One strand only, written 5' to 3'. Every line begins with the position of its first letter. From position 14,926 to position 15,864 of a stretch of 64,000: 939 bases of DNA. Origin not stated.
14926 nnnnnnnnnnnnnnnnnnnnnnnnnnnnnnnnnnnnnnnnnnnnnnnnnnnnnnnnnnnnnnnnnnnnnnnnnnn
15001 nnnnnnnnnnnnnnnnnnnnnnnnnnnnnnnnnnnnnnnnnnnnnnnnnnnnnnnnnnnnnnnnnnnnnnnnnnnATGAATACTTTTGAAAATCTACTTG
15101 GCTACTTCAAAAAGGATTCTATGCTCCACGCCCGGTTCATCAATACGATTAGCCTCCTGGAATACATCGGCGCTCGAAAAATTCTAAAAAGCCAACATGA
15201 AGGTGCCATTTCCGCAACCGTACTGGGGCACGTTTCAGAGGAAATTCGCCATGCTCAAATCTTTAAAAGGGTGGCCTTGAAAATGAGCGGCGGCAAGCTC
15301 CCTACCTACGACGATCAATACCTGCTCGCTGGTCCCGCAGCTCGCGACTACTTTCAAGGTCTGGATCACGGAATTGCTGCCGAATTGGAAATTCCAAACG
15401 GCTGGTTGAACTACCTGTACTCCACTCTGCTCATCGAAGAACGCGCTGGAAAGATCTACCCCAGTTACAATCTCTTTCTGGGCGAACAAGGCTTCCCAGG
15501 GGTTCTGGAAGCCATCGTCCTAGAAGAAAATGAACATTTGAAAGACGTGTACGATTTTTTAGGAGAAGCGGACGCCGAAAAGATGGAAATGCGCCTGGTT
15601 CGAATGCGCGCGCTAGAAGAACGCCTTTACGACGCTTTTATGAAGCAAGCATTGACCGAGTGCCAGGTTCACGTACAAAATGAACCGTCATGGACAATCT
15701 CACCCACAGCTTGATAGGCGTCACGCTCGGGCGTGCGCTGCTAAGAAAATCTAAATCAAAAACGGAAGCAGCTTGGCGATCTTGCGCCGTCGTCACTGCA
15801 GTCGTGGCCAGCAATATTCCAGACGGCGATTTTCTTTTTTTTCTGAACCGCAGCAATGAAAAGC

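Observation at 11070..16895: Biotin operon extended by a translationally coupled ferritin-like di-iron protein and a membrane metal-hydrolase: candidate pimelate-arm module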

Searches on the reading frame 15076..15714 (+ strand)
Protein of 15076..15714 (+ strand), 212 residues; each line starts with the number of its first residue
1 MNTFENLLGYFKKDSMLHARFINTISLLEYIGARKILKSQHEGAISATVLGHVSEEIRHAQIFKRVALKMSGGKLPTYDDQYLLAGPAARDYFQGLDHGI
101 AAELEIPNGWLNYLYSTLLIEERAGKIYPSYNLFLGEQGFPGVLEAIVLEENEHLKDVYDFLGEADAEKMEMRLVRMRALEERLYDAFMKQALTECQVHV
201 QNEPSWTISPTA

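Call 3: search_protein_families(library=pfam, proteins=[window:15076-15714:+], max_evalue=0.01)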
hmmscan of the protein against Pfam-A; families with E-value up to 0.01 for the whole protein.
window:15076-15714:+ (212 aa): 0 families

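Call 4: search_protein_families(library=ncbifam, proteins=[window:15076-15714:+], max_evalue=0.01)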
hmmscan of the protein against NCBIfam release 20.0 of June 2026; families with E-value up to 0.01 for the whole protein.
window:15076-15714:+ (212 aa): 0 families

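Call 5: find_homologous_proteins(query=window:15076-15711:+)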
Query window:15076-15711:+ (212 aa): 179 proteins with E <= 0.001 among 331 candidates; the best 120 are listed.
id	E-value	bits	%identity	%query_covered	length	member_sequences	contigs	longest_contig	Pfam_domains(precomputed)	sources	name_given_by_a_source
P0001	4.1e-126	437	100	93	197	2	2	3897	-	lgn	-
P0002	3.1e-113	394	85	100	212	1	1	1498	-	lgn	-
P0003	3.7e-57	211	85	57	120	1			-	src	-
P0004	2.4e-55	205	51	89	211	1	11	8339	-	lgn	-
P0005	6.7e-55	204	53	91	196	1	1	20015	-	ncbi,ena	-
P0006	3.5e-51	192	47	98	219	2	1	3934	-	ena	-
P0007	5.1e-51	191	46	98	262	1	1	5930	-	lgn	-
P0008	1.3e-50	190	51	88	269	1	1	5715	-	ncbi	ncbi:MAG: hypothetical protein ABIQ95_12425 [Bdellovibrionia bacterium]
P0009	1.4e-50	190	52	82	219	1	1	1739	-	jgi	jgi:hypothetical protein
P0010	1.5e-49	186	53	82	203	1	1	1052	-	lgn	-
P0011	2.1e-49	186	47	96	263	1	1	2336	-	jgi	jgi:rubrerythrin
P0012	3.0e-49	186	44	99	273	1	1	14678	-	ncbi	ncbi:MAG: hypothetical protein ACO3A2_07775 [Bdellovibrionia bacterium]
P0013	4.0e-49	185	57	77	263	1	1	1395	-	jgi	jgi:rubrerythrin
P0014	1.9e-48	183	48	95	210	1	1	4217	-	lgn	-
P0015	9.8e-47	177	54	76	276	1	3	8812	-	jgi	jgi:rubrerythrin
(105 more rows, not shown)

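Call 15: find_related_loci(query=A1, collection=genome_contigs, flank=10000)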
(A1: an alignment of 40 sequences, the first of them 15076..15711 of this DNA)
Query A1 (212 aa) in genome_contigs; peptide patterns used: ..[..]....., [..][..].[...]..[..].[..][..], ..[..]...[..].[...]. (x = any residue, [..] = any of these).
190 stretches matched a pattern; 138 encode a relative of the query (tblastn E <= 1e-3); the best 80 are kept; 80 distinct loci.
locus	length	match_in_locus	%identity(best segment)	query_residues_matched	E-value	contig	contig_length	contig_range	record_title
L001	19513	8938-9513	53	1-193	1e-61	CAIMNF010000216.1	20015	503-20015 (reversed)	MAG: Oligoflexia bacterium isolate AlinenLipids_bin-3717 genome assembly, contig: bin-3717:216/615, whole genome shotgun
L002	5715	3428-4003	51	4-189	4e-58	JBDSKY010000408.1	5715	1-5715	MAG: Bdellovibrionia bacterium isolate cluster1_bin.357 k127_14768726, whole genome shotgun sequence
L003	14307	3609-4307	44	3-212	4e-56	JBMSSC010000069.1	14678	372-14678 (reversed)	MAG: Bdellovibrionia bacterium isolate ARD_V5_S3_100percent_par_metabat.11 NODE_2148_length_14678_cov_5.094440, whole ge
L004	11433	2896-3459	50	18-210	1e-54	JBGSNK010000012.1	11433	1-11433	MAG: Bdellovibrionales bacterium isolate JTS-AC254 k141_346631, whole genome shotgun sequence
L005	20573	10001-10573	48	1-192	2e-52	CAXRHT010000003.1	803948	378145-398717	MAG: Bdellovibrionales bacterium isolate YZ14B_1.26 genome assembly, contig: k141_202214, whole genome shotgun sequence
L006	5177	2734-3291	48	4-190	1e-52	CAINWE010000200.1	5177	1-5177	MAG: Oligoflexia bacterium isolate VK_bin-2343 genome assembly, contig: bin-2343:200/498, whole genome shotgun sequence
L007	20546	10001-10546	48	18-200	1e-51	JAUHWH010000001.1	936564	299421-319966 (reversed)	MAG: Bdellovibrionia bacterium isolate 2_bin.16 NODE_6_length_936564_cov_1.893540, whole genome shotgun sequence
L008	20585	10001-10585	45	1-196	4e-51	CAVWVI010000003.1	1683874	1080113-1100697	MAG: Oligoflexia bacterium isolate MFD09671.bin.1.114 genome assembly, contig: contig_52851, whole genome shotgun sequen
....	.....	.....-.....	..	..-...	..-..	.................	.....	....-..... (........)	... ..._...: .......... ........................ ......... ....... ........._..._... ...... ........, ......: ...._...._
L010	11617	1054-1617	48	1-189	7e-51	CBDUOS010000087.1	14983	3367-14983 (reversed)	MAG TPA_asm: uncultured Bdellovibrionales bacterium isolate SRR22808124_binner23_Refined_29 genome assembly, contig: ERZ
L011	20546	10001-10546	49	4-186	4e-49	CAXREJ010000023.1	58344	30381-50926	MAG: Bdellovibrionales bacterium isolate YZ09aB_3.4 genome assembly, contig: k141_47703, whole genome shotgun sequence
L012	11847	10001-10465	51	4-158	3e-49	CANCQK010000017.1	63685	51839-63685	MAG: Bdellovibrionales bacterium isolate JR-MC-I-240519-274 genome assembly, contig: JR-MC-I-240519-C598, whole genome s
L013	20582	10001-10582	46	1-195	9e-50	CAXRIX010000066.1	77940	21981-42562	MAG: Bdellovibrionales bacterium isolate YZ12B_2.97 genome assembly, contig: k141_723530, whole genome shotgun sequence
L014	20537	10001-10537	48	18-197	4e-49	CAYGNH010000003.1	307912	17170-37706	MAG TPA_asm: uncultured Pseudobdellovibrionaceae bacterium isolate ERP117304_co1_209 genome assembly, contig: NODE_33_le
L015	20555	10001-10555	47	16-205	6e-49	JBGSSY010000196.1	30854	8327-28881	MAG: Bdellovibrionales bacterium isolate JTS-AC393 k141_2866043, whole genome shotgun sequence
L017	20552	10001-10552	46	4-188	3e-47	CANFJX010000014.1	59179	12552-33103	MAG: Bacteriovoracaceae bacterium isolate Jr-11may16-290 genome assembly, contig: Jr-11may16-C635, whole genome shotgun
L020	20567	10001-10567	45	1-190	2e-46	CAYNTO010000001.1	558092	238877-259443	MAG TPA_asm: uncultured Pseudobdellovibrionaceae bacterium isolate SRP329715_co2_24 genome assembly, contig: NODE_8_leng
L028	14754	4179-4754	45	1-189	6e-42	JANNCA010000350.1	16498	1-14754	MAG: Oligoflexia bacterium isolate OTE_78_metabat_250 OTE_78_k141_4481674, whole genome shotgun sequence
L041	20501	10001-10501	40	2-166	1e-35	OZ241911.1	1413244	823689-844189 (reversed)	MAG: Bdellovibrionales bacterium isolate 2a0883f5-1c08-4b5e-a1ca-e6d15833d1a1 genome assembly, chromosome: 1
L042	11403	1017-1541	40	13-190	2e-34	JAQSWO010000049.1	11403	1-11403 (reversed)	MAG: Gammaproteobacteria bacterium isolate C_No_T20_C_bin.79 scaffold_4750, whole genome shotgun sequence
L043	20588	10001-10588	38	4-195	4e-34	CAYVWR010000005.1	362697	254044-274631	MAG TPA_asm: uncultured Alphaproteobacteria bacterium isolate SRP344714_co2_242 genome assembly, contig: NODE_36_length_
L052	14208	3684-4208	42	7-185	1e-28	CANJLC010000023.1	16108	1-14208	MAG: Alphaproteobacteria bacterium isolate RH-23may17-509 genome assembly, contig: RH-23may17-C27207, whole genome shotg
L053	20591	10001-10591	36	8-205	3e-28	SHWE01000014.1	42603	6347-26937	MAG: Alphaproteobacteria bacterium isolate Baikal-deep-G57 BACOMB-C3751, whole genome shotgun sequence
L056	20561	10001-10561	40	7-190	3e-27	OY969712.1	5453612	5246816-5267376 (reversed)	MAG: uncultured Gammaproteobacteria bacterium isolate MFD02416.bin.1.163 genome assembly, chromosome: 1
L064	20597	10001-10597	35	4-195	3e-26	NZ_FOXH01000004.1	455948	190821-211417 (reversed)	Pseudarcicella hirudinis strain E92,LMG 26720,CCM 7988, whole genome shotgun sequence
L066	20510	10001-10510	41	7-182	7e-26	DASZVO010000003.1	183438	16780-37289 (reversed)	MAG TPA_asm: Rhizomicrobium sp. isolate SMAG_U6133 k141_224398, whole genome shotgun sequence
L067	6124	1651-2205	38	18-203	7e-26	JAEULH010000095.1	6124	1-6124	MAG: Rhodospirillales bacterium isolate new MAG-116 k141_4229008, whole genome shotgun sequence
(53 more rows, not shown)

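Call 23: predict_structure(alignment_id=A1)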
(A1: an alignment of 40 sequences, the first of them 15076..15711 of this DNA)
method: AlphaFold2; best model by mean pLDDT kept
length: 212 residues; sequences in the alignment: 40
mean_pLDDT: 94.1   pTM: 0.91
mean pLDDT of the five models: 94.1, 94.1, 94.0, 93.2, 92.9
residues with pLDDT >= 90: 192; 70-90: 11; 50-70: 8; < 50: 1
segments of 3 or more residues with pLDDT < 50: none
pLDDT, mean of each block of 10 residues (from residue 1): 91 97 98 94 92 96 98 97 98 97 93 96 96 97 93 93 95 97 98 96 73 50
secondary structure, 60 per line:
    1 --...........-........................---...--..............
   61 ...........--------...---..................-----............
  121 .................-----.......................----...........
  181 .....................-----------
elements in order: H3-13 H15-38 H47-71 H86-103 H109-137 H143-165 H170-201

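Call 27: fold_search(model_id=the predicted structure, library=pdb)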
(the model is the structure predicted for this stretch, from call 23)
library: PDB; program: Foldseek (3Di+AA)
matches with E <= 10: 466; with E <= 0.001: 0
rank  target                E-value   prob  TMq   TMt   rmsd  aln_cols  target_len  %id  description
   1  6ikn_B                6.5e-02  0.25  0.17  0.13  35.8       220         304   14  Crystal structure of the GAS7 F-BAR domain (released 2019-10-16)
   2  5k53_A                1.3e-01  0.97  0.48  0.47  13.2       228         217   18  Crystal structures of aldehyde deformylating oxygenase from Oscillatoria sp. KNUA011 (released 2016-09-07)
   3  8zvh_B                1.5e-01  0.92  0.49  0.46   7.3       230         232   14  Crystal structure of AetD in complex with L-phenylalanine (released 2024-10-02)
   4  4kvq                  1.5e-01  0.97  0.45  0.44   9.8       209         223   18  Crystal Structure of Prochlorococcus marinus aldehyde-deformylating oxygenase wild type with palmitic acid bound (released 2013-06-26)
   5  3lll_A                1.7e-01  0.41  0.26  0.19  35.9       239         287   15  Crystal structure of mouse pacsin2 F-BAR domain (released 2010-05-26)
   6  4tw3                  1.8e-01  0.97  0.48  0.47   9.9       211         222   18  Insights into Substrate and Metal Binding from the Crystal Structure of Cyanobacterial Aldehyde Deformylating Oxygenase  (released 2014-10-15)
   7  4kvr                  2.3e-01  0.90  0.42  0.40  10.1       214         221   18  Crystal Structure of Prochlorococcus marinus aldehyde-deformylating oxygenase (mutant V41Y) (released 2013-06-26)
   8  5ux2_A                2.5e-01  0.95  0.47  0.45   8.4       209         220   14  Protein 19 with aldehyde deformylating oxidase activity from Synechococcus (released 2018-02-28)
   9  2inn_D                2.5e-01  0.95  0.50  0.36   9.9       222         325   13  Structure of the Phenol Hydroxyalse-Regulatory Protein Complex (released 2007-01-16)
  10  2v0o_A                2.7e-01  0.21  0.20  0.16  33.4       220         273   11  FCHO2 F-BAR domain (released 2007-06-26)
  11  3haj_B                3.0e-01  0.33  0.26  0.20  35.1       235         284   13  Crystal structure of human PACSIN2 F-BAR domain (p212121 lattice) (released 2009-06-16)
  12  4bne_B                3.0e-01  0.21  0.22  0.17  39.0       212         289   10  Pacsin2 Interacts with Membranes and Actin-Filaments (released 2014-05-14)
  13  3haj_A                3.3e-01  0.30  0.26  0.20  35.2       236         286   14  Crystal structure of human PACSIN2 F-BAR domain (p212121 lattice) (released 2009-06-16)
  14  3m3w_A                3.6e-01  0.33  0.26  0.20  37.3       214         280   16  Crystal structure of mouse PACSIN3 BAR domain mutant (released 2011-03-16)
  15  4bne_A                3.6e-01  0.20  0.22  0.17  39.0       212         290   10  Pacsin2 Interacts with Membranes and Actin-Filaments (released 2014-05-14)
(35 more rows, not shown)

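Call 47: search_protein_families(library=pfam, proteins=[L005:10578-11756:+, L020:10615-11520:+, L043:10606-12246:+, L053:10561-12165:+, L066:10470-12029:+, L056:10576-11979:+, L052:4261-5727:+, L004:3613-5076:+, L042:1823-2731:+, L067:2445-3773:+], max_evalue=0.001)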
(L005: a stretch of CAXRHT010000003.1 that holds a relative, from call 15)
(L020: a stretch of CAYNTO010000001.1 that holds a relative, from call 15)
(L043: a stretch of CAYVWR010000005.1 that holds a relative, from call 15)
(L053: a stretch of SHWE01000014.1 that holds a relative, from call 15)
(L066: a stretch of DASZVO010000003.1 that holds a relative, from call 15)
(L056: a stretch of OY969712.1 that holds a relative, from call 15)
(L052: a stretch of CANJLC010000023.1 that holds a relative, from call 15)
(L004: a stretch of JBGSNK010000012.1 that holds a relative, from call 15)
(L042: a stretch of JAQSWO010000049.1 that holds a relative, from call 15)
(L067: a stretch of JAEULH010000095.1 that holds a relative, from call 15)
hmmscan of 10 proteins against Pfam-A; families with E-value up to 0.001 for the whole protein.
L005:10578-11756:+ (392 aa): 2 families
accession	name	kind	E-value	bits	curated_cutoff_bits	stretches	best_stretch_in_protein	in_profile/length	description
PF01625.27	PMSR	-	8.9e-60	201.8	23.7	1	53-204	1-152/153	Peptide methionine sulfoxide reductase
PF01641.26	SelR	-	4.2e-48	162.6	24.9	1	254-368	1-116/116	SelR domain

L020:10615-11520:+ (301 aa): 6 families
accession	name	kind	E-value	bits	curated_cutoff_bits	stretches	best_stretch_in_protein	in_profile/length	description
PF00005.33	ABC_tran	-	2e-34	119.6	25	1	21-164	2-137/137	ABC transporter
PF13304.12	AAA_21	-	5.3e-13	50.1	27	1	112-193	213-298/304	AAA domain, putative AbiEii toxin, Type IV TA system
PF13476.12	AAA_23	-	8.3e-05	23.8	27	1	14-59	7-48/201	AAA domain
PF02463.25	SMC_N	-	0.00011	22.2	40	1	31-198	25-205/220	RecF/RecN/SMC N terminal domain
PF03308.22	MeaB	-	0.00073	19.1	23.1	0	22-71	25-74/273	Methylmalonyl Co-A mutase-associated GTPase MeaB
PF13604.12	AAA_30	-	0.00085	19.5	27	0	32-84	20-71/191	AAA domain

L043:10606-12246:+ (546 aa): 2 families
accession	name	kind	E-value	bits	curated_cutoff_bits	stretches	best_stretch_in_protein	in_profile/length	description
PF03129.25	HGTP_anticodon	-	4.3e-19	68.9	21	1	455-543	2-93/94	Anticodon binding domain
PF00587.30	tRNA-synt_2b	-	3.1e-11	44.1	29.3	1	251-421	6-170/179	tRNA synthetase class II core domain (G, H, P, S and T)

L053:10561-12165:+ (534 aa): 2 families
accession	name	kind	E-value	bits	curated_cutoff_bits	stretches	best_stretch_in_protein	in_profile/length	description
PF01808.24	AICARFT_IMPCHas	-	5.2e-122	407.6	25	1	145-458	1-311/311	AICARFT/IMPCHase bienzyme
PF02142.27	MGS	-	4.8e-25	88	24.1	1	29-139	2-93/94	MGS-like domain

L066:10470-12029:+ (519 aa): 1 family
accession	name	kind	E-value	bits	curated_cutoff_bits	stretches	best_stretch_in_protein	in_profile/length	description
PF19420.4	DDAH_eukar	-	2.1e-08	34.2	23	1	288-503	49-288/291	N,N dimethylarginine dimethylhydrolase, eukaryotic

L056:10576-11979:+ (467 aa): 1 family
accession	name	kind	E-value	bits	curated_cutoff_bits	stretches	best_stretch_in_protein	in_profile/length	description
PF06097.16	DUF945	-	7.3e-44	151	26.8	1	7-464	7-459/460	Bacterial protein of unknown function (DUF945)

L052:4261-5727:+ (488 aa): 4 families
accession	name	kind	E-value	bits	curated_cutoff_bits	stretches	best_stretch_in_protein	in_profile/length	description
PF00294.29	PfkB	-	2.7e-30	106.2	25.8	1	18-314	5-297/302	pfkB family carbohydrate kinase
PF01467.32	CTP_transf_like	-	7.9e-15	55.7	21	1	358-450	1-91/133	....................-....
PF08543.17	Phos_pyr_kin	-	6.1e-05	22.9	27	1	196-290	117-215/246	Phosphomethylpyrimidine kinase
PF01256.23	Carb_kinase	-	0.0006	19.8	27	0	165-324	76-240/242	NAD(P)H-hydrate dehydratase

L004:3613-5076:+ (487 aa): 0 families

L042:1823-2731:+ (302 aa): 1 family
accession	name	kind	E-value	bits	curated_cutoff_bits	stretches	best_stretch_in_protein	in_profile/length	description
PF00348.22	polyprenyl_synt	-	2.5e-54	184.6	27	1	37-268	3-225/251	Polyprenyl synthetase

L067:2445-3773:+ (442 aa): 0 families

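Call 72: search_protein_families(library=pfam, proteins=[L017:8311-9159:+, L017:9105-9866:+, L017:6612-8084:+, L012:8299-9174:+, L012:9162-9881:+, L008:6648-10025:+, L064:9465-9929:-, L064:8438-9433:-, L041:8604-9878:-, L028:3268-3783:-], max_evalue=0.001)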
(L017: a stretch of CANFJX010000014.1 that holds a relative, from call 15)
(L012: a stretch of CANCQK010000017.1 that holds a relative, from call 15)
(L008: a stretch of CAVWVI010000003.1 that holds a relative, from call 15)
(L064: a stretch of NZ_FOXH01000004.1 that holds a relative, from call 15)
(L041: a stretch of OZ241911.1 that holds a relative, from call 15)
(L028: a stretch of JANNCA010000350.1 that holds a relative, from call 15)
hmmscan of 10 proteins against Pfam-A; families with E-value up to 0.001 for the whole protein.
L017:8311-9159:+ (282 aa): 2 families
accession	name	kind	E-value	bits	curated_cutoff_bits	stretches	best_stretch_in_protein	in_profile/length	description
PF00793.26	DAHP_synth_1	-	3.9e-70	236.3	25.5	1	18-247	16-257/270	DAHP synthetase I family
PF03102.20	NeuB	-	4.5e-10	39.9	22.1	1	70-257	56-235/241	NeuB family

L017:9105-9866:+ (253 aa): 7 families
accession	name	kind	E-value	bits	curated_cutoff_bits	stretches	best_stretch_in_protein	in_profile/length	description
PF01209.24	Ubie_methyltran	-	6.9e-60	202.7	20.1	1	24-245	7-228/233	ubiE/COQ5 methyltransferase family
PF13649.12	Methyltransf_25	-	7.9e-20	71.8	27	1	68-163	1-97/97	Methyltransferase domain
PF08241.18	Methyltransf_11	-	4.1e-18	66.3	21.2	1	69-166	1-94/95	Methyltransferase domain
PF13847.12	Methyltransf_31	-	1.2e-17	64.4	27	1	63-171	2-113/145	Methyltransferase domain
PF08242.18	Methyltransf_12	-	6.5e-09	36.8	30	1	69-165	1-98/98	Methyltransferase domain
PF13489.12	Methyltransf_23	-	3.6e-08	33.7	27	1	52-184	9-136/164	Methyltransferase domain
PF01135.25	PCMT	-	0.00073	19.8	20.3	1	61-123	70-133/210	Protein-L-isoaspartate(D-aspartate) O-methyltransferase (PCMT)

L017:6612-8084:+ (490 aa): 1 family
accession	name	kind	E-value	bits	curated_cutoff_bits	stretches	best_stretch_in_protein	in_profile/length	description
PF08238.18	Sel1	-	8.9e-52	172.1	30.7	6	136-169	3-36/36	Sel1 repeat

L012:8299-9174:+ (291 aa): 2 families
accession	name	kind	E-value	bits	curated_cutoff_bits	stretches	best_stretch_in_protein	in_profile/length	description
PF00793.26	DAHP_synth_1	-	9.2e-72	241.6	25.5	1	28-254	17-255/270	DAHP synthetase I family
PF03102.20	NeuB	-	7.1e-09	35.9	22.1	1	80-267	57-236/241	NeuB family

L012:9162-9881:+ (239 aa): 7 families
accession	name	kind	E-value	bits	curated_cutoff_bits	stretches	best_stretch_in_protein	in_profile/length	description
PF01209.24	Ubie_methyltran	-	1.4e-60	205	20.1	1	10-230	7-227/233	ubiE/COQ5 methyltransferase family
PF13649.12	Methyltransf_25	-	1.6e-22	80.4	27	1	54-149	1-97/97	Methyltransferase domain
PF13847.12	Methyltransf_31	-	3.3e-21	75.9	27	1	49-186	2-134/145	Methyltransferase domain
PF08241.18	Methyltransf_11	-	1.4e-20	74.1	21.2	1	55-152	1-94/95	Methyltransferase domain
PF08242.18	Methyltransf_12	-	2e-11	44.9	30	1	55-151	1-98/98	Methyltransferase domain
PF13489.12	Methyltransf_23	-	2.8e-10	40.6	27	1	43-159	14-122/164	Methyltransferase domain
PF01135.25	PCMT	-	0.00082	19.6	20.3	0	47-110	70-134/210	Protein-L-isoaspartate(D-aspartate) O-methyltransferase (PCMT)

L008:6648-10025:+ (1125 aa): 0 families

L064:9465-9929:- (154 aa): 5 families
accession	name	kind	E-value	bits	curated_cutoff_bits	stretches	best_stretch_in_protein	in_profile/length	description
PF00583.31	Acetyltransf_1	-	4.5e-17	62.8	20.7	1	41-133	22-116/116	Acetyltransferase (GNAT) family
PF13508.13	Acetyltransf_7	-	2.1e-14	54.1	27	1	51-135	2-84/84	Acetyltransferase (GNAT) domain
PF13673.13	Acetyltransf_10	-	8.9e-10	39.1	23.6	1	52-138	31-112/128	Acetyltransferase (GNAT) domain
PF14542.12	Acetyltransf_CG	-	2.9e-06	27.7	30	1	61-110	9-58/80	GCN5-related N-acetyl-transferase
PF08445.16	FR47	-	4.9e-05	23.7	22.1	1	76-137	21-81/86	FR47-like protein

L064:8438-9433:- (331 aa): 1 family
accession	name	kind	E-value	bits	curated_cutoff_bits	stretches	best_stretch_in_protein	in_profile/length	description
PF02265.22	S1-P1_nuclease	-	0.00051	20.4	29.5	1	46-258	27-242/258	S1/P1 Nuclease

L041:8604-9878:- (424 aa): 5 families
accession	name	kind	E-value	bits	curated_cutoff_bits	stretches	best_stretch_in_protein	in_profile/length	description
PF01071.24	GARS_A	-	1.6e-58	198.2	27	1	109-301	1-194/194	Phosphoribosylglycinamide synthetase, ATP-grasp (A) domain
PF02844.21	GARS_N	-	3.1e-25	89.2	29.5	1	10-108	2-100/100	Phosphoribosylglycinamide synthetase, N domain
PF02843.22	GARS_C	-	4.6e-22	78.6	34.8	1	335-423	2-90/92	Phosphoribosylglycinamide synthetase, C domain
PF02222.28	ATP-grasp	-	0.00041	20.5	27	1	117-205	2-86/179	ATP-grasp domain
PF02786.22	CPSase_L_D2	-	0.00051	20.1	19.8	1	114-210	5-104/211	Carbamoyl-phosphate synthase L chain, ATP binding domain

L028:3268-3783:- (171 aa): 1 family
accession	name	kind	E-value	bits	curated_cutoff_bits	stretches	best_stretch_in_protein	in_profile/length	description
PF09424.15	YqeY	-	2.1e-46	158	27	1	27-167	2-142/143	Yqey-like protein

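Call 76: search_protein_families(library=pfam, proteins=[window:15076-15711:+, L017:9905-10591:+], max_evalue=10)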
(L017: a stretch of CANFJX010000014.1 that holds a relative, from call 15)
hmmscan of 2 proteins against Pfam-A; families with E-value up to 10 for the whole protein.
window:15076-15711:+ (212 aa): 0 families

L017:9905-10591:+ (228 aa): 2 families
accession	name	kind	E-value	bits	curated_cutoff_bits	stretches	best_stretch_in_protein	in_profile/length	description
PF02915.23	Rubrerythrin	-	0.0047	17.7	22.8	1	66-185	24-131/137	Rubrerythrin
PF19543.5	GH123_N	-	0.35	9.1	22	1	73-160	657-743/969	Glycoside hydrolase 123, N-terminal domain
